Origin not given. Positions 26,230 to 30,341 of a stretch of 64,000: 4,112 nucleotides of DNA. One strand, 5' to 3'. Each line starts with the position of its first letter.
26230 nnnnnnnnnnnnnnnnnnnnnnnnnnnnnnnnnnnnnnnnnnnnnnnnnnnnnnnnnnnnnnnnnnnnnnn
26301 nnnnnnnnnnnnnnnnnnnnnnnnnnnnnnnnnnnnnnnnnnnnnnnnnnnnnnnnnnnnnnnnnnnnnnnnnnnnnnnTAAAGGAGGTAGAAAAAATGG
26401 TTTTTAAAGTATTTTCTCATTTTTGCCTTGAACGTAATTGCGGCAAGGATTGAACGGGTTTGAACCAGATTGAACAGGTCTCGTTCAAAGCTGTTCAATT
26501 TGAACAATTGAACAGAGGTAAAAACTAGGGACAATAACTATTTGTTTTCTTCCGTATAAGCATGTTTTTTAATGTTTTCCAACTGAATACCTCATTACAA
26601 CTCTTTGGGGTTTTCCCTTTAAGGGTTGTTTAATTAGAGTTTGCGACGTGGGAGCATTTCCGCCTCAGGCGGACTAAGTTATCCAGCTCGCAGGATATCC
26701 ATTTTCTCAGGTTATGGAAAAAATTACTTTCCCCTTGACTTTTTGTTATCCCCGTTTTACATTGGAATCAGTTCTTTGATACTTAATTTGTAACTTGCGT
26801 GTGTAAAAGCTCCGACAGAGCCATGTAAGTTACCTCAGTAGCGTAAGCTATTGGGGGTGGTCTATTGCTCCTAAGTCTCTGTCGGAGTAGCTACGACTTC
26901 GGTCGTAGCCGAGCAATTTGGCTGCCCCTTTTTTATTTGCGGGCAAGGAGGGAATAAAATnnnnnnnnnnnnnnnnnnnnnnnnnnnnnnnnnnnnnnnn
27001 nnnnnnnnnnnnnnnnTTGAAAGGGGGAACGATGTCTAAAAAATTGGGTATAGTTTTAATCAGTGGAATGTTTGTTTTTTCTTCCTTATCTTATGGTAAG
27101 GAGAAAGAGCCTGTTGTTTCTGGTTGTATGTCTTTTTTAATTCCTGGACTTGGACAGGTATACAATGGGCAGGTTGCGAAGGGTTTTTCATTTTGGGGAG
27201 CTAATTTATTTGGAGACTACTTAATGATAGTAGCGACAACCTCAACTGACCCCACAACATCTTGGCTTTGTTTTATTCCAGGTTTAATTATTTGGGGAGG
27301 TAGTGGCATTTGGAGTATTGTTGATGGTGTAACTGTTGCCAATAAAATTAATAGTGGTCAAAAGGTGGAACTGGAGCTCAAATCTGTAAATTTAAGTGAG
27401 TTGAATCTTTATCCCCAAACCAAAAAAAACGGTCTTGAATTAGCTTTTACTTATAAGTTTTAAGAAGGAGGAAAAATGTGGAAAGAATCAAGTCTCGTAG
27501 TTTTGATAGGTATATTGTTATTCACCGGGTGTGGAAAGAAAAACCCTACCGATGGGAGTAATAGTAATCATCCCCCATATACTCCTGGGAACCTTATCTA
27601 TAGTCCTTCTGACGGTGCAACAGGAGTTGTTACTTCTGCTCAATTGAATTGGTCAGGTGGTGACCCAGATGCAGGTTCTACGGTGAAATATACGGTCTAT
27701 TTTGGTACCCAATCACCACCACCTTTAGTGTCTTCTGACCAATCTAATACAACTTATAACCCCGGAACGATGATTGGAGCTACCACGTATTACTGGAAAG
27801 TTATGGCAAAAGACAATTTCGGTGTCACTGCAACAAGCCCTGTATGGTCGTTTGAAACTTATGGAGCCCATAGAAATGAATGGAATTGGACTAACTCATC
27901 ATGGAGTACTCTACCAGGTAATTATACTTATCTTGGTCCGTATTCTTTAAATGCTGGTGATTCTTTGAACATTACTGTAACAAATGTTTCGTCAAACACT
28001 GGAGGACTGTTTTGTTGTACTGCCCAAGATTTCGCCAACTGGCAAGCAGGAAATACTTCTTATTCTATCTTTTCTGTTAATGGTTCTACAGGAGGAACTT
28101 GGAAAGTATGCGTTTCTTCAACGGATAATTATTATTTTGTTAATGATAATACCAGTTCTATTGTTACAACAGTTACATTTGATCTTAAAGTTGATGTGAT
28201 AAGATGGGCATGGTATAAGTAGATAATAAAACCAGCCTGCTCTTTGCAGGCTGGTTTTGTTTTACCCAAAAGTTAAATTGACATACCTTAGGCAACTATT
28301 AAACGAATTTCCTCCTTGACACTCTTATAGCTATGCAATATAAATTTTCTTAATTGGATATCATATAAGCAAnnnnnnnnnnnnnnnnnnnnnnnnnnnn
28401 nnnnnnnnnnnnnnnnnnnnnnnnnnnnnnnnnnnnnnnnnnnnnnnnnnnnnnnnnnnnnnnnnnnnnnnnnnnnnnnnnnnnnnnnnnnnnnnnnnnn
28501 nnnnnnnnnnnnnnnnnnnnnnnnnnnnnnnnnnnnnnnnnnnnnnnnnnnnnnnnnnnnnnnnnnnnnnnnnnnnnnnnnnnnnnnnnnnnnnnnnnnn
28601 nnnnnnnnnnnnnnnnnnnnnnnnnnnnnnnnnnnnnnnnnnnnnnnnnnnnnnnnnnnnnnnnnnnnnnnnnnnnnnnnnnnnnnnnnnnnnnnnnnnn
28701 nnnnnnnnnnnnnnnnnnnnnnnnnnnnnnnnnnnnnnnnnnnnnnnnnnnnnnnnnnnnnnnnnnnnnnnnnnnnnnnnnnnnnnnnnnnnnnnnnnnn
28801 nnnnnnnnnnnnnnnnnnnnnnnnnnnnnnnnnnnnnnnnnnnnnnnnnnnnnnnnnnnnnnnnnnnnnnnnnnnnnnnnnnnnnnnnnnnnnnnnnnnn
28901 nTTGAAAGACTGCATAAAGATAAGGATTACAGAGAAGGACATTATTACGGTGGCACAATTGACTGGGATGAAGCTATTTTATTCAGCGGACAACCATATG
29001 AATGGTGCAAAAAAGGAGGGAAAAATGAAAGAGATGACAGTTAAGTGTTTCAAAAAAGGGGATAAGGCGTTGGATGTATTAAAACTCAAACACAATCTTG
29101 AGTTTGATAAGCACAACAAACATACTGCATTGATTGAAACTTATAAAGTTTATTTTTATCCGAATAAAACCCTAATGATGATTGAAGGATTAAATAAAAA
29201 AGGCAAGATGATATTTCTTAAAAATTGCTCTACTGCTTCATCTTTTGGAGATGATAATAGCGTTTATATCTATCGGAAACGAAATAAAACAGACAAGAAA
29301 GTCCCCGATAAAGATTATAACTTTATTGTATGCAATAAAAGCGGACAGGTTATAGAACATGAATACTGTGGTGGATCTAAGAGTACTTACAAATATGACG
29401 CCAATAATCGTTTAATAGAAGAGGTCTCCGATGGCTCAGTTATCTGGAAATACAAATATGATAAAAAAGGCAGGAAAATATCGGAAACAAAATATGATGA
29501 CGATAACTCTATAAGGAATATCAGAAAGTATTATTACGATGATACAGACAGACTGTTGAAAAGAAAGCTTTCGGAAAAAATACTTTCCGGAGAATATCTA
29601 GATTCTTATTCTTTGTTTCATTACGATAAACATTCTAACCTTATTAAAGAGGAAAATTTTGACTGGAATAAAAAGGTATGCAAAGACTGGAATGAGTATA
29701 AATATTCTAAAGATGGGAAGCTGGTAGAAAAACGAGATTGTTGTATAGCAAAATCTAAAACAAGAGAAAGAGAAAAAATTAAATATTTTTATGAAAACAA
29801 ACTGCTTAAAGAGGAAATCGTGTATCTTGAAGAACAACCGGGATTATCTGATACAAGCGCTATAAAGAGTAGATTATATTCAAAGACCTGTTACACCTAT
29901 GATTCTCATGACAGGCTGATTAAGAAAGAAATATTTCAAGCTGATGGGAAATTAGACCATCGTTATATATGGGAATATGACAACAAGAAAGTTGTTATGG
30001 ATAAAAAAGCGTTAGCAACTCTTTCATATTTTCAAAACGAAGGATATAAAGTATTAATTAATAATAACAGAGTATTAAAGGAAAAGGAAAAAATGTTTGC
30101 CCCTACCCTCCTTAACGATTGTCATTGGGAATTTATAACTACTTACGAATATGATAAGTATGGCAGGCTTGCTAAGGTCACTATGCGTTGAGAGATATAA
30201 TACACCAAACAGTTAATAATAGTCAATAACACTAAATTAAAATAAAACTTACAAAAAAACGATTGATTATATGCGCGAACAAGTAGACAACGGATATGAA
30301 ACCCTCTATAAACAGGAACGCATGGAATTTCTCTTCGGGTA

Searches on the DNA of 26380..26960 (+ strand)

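Call 13: search_dna_similar(query=window:26380-26960:+, collection=plasmids, mode=distant, max_evalue=0.01)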
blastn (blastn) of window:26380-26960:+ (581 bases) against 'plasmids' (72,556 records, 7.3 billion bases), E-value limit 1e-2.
No match.

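Call 14: search_dna_similar(query=window:26380-26960:+, collection=phages, mode=distant, max_evalue=0.01)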
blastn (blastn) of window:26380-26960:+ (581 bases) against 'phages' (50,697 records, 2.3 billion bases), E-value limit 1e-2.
No match.

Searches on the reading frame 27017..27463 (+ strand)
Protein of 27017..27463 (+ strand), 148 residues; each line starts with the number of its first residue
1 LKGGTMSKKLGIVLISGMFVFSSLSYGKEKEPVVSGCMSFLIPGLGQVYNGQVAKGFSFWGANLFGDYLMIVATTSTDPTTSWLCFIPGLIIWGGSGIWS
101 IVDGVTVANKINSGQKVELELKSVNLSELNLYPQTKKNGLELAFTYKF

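Call 7: search_protein_families(library=pfam, proteins=[window:27017-27463:+], max_evalue=0.01)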
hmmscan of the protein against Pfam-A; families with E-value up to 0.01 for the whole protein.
window:27017-27463:+ (148 aa): 1 family
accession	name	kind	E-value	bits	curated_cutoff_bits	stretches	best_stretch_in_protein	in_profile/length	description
PF18935.5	DUF5683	-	0.00072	20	26.7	1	31-70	4-43/151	Family of unknown function (DUF5683)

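Call 29: find_homologous_proteins(query=window:27017-27463:+, max_evalue=0.00001)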
Query window:27017-27463:+ (148 aa): 2 proteins with E <= 0.00001 among 33 candidates.
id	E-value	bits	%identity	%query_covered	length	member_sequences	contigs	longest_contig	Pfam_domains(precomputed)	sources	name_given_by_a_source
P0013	1.0e-88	313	100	97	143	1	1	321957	-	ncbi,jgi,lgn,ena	ncbi:MAG: hypothetical protein WC614_01575 [bacterium]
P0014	8.3e-6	44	31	73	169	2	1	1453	PF13240.12,PF12773.14,PF13248.12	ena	-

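Call 69: search_protein_families(library=phrogs, proteins=[window:27017-27463:+], max_evalue=0.01)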
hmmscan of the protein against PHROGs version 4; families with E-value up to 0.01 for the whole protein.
window:27017-27463:+ (148 aa): 0 families

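Call 70: search_protein_families(library=ncbifam, proteins=[window:27017-27463:+], max_evalue=0.01)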
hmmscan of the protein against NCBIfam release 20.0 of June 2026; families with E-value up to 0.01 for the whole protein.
window:27017-27463:+ (148 aa): 0 families

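Call 80: find_encoding_contigs(protein=P0013, flank=3000, max_places=8)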
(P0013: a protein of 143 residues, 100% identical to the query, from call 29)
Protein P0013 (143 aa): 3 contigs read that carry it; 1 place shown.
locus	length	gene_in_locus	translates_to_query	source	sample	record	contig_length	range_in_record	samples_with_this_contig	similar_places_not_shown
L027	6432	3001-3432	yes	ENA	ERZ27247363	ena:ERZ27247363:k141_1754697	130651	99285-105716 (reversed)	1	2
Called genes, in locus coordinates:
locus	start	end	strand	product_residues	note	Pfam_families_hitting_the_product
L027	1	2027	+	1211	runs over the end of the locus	PF01637:ATPase_2 (faint), PF07693:KAP_NTPase, PF13401:AAA_22 (weak), PF13385:Laminin_G_3 (weak)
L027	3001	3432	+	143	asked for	-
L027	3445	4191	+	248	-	-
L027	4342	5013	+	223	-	-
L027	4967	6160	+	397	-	PF05593:RHS_repeat (faint)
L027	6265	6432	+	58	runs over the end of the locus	-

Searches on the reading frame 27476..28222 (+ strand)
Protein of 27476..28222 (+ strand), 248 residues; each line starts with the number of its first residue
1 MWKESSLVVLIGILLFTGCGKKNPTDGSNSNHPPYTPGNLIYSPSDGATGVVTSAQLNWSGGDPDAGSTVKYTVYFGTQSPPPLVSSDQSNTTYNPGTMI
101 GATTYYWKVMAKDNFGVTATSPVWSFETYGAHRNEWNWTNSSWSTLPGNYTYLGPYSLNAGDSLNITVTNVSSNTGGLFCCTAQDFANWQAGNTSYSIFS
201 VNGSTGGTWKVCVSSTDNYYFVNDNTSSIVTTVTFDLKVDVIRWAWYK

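Call 7: search_protein_families(library=pfam, proteins=[window:27476-28222:+], max_evalue=0.01)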
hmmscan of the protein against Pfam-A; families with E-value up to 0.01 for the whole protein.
window:27476-28222:+ (248 aa): 2 families
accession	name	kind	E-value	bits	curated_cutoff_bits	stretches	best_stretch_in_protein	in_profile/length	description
PF25788.1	Ig_Rha78A_N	-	0.0029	18.3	27.4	1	86-128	58-101/105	Rha78A-like, N-terminal immunoglobulin domain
PF04151.21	PPC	-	0.0036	18.6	25.9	1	157-215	8-70/70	Bacterial pre-peptidase C-terminal domain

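Call 69: search_protein_families(library=phrogs, proteins=[window:27476-28222:+], max_evalue=0.01)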
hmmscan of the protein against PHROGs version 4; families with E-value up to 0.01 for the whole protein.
window:27476-28222:+ (248 aa): 0 families

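Call 70: search_protein_families(library=ncbifam, proteins=[window:27476-28222:+], max_evalue=0.01)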
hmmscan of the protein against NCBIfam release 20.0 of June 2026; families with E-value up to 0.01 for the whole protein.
window:27476-28222:+ (248 aa): 0 families

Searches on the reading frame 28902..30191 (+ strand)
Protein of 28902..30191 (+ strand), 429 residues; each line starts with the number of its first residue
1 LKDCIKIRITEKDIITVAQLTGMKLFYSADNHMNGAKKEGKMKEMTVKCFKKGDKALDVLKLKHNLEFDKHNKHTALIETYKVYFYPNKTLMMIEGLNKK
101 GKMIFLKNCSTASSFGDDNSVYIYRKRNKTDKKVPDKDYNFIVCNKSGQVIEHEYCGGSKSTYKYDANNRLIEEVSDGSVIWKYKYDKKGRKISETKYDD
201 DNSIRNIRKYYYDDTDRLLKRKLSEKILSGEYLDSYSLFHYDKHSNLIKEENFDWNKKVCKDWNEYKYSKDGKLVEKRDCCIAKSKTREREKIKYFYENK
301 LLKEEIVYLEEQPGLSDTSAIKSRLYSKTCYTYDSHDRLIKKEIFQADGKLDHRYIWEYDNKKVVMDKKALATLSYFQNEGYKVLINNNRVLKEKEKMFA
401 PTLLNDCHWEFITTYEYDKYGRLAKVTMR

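Call 7: search_protein_families(library=pfam, proteins=[window:28902-30191:+], max_evalue=0.01)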
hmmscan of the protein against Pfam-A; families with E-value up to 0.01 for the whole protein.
window:28902-30191:+ (429 aa): 1 family
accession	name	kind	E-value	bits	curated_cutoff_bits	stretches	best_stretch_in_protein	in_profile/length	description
PF05593.20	RHS_repeat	-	1.1e-13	51.6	22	1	145-176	2-32/38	RHS Repeat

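Call 69: search_protein_families(library=phrogs, proteins=[window:28902-30191:+], max_evalue=0.01)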
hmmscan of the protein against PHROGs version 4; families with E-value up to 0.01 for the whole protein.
window:28902-30191:+ (429 aa): 0 families

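Call 70: search_protein_families(library=ncbifam, proteins=[window:28902-30191:+], max_evalue=0.01)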
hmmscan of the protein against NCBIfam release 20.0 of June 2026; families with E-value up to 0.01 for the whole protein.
window:28902-30191:+ (429 aa): 2 families
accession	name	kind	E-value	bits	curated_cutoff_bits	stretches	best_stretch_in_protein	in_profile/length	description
TIGR01643.1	YD_repeat_2x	repeat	1.2e-12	47.8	15.8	1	165-200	1-36/42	YD repeat-containing protein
NF041261.1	RHS_core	equivalog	8.3e-06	23.9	2000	1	146-279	647-763/1261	RHS element core protein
